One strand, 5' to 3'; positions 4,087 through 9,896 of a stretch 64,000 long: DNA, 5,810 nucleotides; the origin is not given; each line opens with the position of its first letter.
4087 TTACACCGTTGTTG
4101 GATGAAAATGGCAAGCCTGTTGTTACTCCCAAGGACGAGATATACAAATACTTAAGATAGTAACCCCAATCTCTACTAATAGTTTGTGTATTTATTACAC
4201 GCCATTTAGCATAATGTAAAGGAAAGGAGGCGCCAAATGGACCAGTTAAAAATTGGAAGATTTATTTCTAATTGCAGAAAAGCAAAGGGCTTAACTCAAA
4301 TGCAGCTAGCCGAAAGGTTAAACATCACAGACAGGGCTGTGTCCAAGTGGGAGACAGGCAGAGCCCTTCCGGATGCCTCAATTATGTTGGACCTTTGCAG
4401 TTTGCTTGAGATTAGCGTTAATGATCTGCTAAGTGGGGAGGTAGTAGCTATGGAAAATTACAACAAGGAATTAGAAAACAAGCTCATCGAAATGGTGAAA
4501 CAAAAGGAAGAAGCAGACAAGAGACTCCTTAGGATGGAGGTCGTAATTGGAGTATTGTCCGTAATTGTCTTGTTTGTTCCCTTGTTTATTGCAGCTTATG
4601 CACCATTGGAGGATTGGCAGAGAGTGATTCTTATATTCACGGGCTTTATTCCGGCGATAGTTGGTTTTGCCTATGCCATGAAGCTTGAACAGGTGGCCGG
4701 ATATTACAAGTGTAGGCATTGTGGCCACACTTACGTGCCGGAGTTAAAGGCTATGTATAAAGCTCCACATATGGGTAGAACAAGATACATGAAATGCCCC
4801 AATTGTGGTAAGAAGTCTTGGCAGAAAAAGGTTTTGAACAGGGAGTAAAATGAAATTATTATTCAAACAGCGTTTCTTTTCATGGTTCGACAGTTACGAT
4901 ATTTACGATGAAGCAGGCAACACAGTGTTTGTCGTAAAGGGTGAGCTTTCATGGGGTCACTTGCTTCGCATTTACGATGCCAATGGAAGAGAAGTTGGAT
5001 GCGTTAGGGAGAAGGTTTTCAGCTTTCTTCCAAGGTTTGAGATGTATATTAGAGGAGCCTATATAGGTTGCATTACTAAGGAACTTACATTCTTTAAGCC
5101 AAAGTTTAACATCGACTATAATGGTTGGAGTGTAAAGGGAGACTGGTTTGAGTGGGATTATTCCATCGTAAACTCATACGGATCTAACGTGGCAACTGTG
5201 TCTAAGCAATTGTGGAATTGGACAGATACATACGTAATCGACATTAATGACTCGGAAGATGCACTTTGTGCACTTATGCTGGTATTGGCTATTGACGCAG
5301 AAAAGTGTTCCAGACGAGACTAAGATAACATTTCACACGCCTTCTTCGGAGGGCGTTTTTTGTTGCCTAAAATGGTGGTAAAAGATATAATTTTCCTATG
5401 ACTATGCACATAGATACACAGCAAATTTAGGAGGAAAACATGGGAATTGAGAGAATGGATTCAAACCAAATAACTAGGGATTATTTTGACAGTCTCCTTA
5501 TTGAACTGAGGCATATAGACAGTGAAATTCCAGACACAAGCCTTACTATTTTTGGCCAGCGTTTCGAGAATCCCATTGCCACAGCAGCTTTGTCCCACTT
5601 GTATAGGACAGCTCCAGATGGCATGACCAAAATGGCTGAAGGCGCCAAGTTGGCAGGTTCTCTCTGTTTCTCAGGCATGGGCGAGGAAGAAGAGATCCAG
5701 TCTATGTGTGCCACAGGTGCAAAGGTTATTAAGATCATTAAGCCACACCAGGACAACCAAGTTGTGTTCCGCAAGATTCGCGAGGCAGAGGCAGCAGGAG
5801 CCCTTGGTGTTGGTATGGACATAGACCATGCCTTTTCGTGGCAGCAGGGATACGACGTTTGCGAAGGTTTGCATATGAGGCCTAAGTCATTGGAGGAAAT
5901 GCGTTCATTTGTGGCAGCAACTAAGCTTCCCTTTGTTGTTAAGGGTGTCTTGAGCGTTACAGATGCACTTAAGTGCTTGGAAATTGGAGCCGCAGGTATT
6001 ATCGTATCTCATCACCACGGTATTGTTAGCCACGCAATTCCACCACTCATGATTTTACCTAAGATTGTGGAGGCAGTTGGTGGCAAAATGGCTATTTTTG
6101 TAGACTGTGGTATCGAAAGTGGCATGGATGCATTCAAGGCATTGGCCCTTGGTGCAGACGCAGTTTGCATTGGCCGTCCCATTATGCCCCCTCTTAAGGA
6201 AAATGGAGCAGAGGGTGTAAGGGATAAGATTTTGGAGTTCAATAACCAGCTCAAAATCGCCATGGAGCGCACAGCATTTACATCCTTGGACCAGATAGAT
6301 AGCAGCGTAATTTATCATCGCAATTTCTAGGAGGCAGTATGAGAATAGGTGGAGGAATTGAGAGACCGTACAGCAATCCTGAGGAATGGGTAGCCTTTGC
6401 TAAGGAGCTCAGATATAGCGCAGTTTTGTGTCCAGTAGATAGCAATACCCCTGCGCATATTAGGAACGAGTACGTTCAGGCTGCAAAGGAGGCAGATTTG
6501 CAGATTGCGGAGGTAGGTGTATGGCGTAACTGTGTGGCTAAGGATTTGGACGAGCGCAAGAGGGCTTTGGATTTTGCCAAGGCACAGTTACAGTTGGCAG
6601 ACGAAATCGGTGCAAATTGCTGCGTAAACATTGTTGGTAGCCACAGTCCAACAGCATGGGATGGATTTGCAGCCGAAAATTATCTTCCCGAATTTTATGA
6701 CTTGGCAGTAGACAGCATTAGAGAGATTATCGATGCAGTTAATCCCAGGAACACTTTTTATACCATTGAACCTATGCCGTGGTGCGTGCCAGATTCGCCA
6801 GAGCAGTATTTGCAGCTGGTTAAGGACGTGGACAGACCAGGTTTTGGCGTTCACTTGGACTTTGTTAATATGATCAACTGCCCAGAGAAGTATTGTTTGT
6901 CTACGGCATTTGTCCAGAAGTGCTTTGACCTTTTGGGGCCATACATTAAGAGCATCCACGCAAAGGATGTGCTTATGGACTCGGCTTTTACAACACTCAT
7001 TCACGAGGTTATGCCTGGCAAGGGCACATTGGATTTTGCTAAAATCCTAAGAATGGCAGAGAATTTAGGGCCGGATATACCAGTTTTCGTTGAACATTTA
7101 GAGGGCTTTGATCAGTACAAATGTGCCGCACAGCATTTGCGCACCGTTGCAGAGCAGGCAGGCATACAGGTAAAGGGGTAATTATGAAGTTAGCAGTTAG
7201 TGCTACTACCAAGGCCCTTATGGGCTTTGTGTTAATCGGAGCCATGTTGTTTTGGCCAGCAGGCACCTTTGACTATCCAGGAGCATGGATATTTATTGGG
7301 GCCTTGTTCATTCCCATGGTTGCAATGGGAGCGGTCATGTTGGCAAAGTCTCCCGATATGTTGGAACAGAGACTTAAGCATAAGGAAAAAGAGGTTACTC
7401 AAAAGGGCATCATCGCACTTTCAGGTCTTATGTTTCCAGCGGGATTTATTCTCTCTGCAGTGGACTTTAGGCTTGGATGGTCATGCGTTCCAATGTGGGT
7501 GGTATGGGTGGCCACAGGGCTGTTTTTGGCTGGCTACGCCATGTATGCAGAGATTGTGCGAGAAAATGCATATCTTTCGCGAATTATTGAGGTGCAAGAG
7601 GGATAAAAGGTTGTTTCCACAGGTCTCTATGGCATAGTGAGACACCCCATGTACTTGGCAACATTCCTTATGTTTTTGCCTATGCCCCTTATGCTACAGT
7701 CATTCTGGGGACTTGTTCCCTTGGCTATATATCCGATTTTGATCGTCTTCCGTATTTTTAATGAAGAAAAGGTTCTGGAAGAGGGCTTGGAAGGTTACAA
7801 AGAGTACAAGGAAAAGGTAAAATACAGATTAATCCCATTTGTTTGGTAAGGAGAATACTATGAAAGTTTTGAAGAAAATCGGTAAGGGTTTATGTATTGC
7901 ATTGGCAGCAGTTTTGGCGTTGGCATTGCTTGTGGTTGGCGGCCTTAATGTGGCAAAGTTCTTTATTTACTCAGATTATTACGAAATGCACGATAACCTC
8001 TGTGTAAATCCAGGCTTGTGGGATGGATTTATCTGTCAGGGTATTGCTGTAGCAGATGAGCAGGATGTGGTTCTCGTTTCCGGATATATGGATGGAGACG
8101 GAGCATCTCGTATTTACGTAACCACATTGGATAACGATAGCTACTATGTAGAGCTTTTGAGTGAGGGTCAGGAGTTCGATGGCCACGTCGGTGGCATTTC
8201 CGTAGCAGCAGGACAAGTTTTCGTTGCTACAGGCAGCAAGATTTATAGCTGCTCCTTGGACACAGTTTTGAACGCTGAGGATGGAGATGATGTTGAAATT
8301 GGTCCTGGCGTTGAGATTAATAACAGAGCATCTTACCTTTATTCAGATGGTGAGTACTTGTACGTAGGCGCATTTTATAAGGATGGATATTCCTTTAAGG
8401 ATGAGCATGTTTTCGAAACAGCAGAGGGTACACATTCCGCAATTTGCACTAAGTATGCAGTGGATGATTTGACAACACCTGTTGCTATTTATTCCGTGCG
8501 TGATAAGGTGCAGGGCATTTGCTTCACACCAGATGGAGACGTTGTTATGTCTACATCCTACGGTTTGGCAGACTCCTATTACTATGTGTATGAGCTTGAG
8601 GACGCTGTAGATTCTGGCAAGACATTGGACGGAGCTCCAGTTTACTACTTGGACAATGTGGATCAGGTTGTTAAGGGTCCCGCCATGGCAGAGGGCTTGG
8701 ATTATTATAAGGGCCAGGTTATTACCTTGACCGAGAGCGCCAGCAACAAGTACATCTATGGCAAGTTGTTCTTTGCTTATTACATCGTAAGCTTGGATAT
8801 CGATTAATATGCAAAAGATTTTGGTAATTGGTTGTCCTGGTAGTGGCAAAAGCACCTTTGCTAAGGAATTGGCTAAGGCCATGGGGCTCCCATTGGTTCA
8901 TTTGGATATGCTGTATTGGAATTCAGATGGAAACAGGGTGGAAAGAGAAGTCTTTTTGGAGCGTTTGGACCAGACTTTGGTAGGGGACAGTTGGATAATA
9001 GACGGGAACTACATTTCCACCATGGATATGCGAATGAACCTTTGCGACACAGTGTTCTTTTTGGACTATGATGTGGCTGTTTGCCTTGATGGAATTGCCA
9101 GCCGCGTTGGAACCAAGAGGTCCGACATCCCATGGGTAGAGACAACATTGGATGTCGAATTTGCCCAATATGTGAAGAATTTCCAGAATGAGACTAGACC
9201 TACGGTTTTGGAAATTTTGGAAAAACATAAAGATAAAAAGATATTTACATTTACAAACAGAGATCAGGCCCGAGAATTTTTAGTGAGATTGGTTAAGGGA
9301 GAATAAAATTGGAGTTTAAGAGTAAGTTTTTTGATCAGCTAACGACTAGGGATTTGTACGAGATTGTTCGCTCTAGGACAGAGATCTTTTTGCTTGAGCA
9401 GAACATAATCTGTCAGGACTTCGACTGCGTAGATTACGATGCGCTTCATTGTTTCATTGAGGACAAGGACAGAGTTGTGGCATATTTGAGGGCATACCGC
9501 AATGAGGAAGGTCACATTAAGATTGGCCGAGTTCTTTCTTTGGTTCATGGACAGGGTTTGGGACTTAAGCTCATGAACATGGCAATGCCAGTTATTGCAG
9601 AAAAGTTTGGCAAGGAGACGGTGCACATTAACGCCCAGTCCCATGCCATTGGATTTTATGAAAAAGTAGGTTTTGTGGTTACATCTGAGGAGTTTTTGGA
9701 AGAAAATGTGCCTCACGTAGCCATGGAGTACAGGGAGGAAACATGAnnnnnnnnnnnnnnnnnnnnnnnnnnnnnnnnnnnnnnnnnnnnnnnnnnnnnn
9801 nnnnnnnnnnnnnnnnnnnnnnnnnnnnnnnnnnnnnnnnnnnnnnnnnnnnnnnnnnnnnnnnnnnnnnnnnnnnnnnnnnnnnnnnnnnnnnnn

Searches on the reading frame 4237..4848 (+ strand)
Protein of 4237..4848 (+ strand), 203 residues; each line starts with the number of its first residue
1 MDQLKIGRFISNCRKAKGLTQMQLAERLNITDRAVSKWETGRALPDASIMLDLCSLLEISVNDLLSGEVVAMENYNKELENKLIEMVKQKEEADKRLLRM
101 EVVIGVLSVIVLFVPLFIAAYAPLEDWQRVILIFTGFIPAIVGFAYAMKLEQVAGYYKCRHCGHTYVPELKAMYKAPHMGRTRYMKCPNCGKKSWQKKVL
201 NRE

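Call 26: search_protein_families(library=pfam, proteins=[window:4237-4848:+], max_evalue=0.001)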
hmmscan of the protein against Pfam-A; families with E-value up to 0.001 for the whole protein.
window:4237-4848:+ (203 aa): 7 families
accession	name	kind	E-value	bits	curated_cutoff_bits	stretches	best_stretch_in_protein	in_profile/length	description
PF01381.28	HTH_3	-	7.1e-12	45.6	23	1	12-64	3-55/55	Helix-turn-helix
PF13560.12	HTH_31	-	1.3e-10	41.8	27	1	7-61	3-58/64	Helix-turn-helix domain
PF12844.13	HTH_19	-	2.4e-09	37.4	30.2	1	7-68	1-62/64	Helix-turn-helix domain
PF13443.12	HTH_26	-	2.9e-05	24.7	22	1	12-66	4-59/63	Cro/C1-type HTH DNA-binding domain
PF15731.11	MqsA_antitoxin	-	5e-05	23.9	30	0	7-58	71-121/131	Antitoxin component of bacterial toxin-antitoxin system, MqsA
PF12172.15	zf-ChsH2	-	0.00036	20.7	23.2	0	157-168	12-23/37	ChsH2, rubredoxin-like zinc ribbon domain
PF01155.25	HypA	-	0.00037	20.9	28.9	0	147-195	61-97/112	Hydrogenase/urease nickel incorporation, metallochaperone, hypA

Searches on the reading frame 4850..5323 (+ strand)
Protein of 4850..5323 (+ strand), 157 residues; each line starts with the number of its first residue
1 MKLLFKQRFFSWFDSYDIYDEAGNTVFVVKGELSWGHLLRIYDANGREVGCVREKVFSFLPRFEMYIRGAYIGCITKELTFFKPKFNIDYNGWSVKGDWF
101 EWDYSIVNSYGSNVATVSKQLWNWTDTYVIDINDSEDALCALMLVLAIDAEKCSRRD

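Call 27: search_protein_families(library=pfam, proteins=[window:4850-5323:+], max_evalue=0.001)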
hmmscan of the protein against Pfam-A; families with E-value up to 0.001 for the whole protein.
window:4850-5323:+ (157 aa): 2 families
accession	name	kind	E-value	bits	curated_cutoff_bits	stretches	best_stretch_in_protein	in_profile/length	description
PF04525.18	LOR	-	1.1e-12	48.5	24.5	1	14-146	28-186/187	LURP-one-related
PF23728.1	Tubby_C_like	-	0.00052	20.4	24.4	0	6-69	41-108/172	Tubby C-terminal like domain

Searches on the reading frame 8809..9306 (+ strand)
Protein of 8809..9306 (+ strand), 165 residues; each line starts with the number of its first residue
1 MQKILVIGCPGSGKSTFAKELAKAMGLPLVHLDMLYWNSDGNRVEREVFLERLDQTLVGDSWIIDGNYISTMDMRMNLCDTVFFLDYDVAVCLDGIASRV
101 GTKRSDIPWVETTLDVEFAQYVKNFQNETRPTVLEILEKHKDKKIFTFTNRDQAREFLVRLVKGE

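Call 27: search_protein_families(library=pfam, proteins=[window:8809-9306:+], max_evalue=0.001)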
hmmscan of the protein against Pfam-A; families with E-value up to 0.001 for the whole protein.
window:8809-9306:+ (165 aa): 8 families
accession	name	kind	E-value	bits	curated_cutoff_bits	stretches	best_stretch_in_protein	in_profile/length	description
PF13238.12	AAA_18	-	2.3e-06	28.5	29.4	1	4-40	1-42/128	AAA domain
PF13671.12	AAA_33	-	2.5e-05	25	27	1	4-34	2-32/143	AAA domain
PF13207.12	AAA_17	-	6.6e-05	23.7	27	1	8-30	2-24/136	AAA domain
PF13521.12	AAA_28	-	6.6e-05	23.6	27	1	3-30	1-28/164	AAA domain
PF00004.35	AAA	-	7.1e-05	23.7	21.2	1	4-34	1-31/131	ATPase family associated with various cellular activities (AAA)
PF08433.16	KTI12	-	0.0001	22.4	22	0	2-26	2-26/271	Chromatin associated protein KTI12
PF01202.28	SKI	-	0.00024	21.7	22.1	0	10-44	1-35/159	Shikimate kinase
PF13189.12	Cytidylate_kin2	-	0.00048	20.8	28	1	10-81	8-77/176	Cytidylate kinase-like family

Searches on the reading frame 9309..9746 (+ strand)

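Call 27: search_protein_families(library=pfam, proteins=[window:9309-9746:+], max_evalue=0.001)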
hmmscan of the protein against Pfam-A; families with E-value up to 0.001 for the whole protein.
window:9309-9746:+ (145 aa): 4 families
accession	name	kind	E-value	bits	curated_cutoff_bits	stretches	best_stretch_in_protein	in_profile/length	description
PF13673.13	Acetyltransf_10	-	9e-16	58.5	23.6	1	45-141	31-126/128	Acetyltransferase (GNAT) domain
PF00583.31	Acetyltransf_1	-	7e-09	36.4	20.7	1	21-122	9-116/116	Acetyltransferase (GNAT) family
PF13508.13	Acetyltransf_7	-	2.5e-08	34.6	27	1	47-123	4-83/84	Acetyltransferase (GNAT) domain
PF08445.16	FR47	-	0.00088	19.7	22.1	0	62-126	16-81/86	FR47-like protein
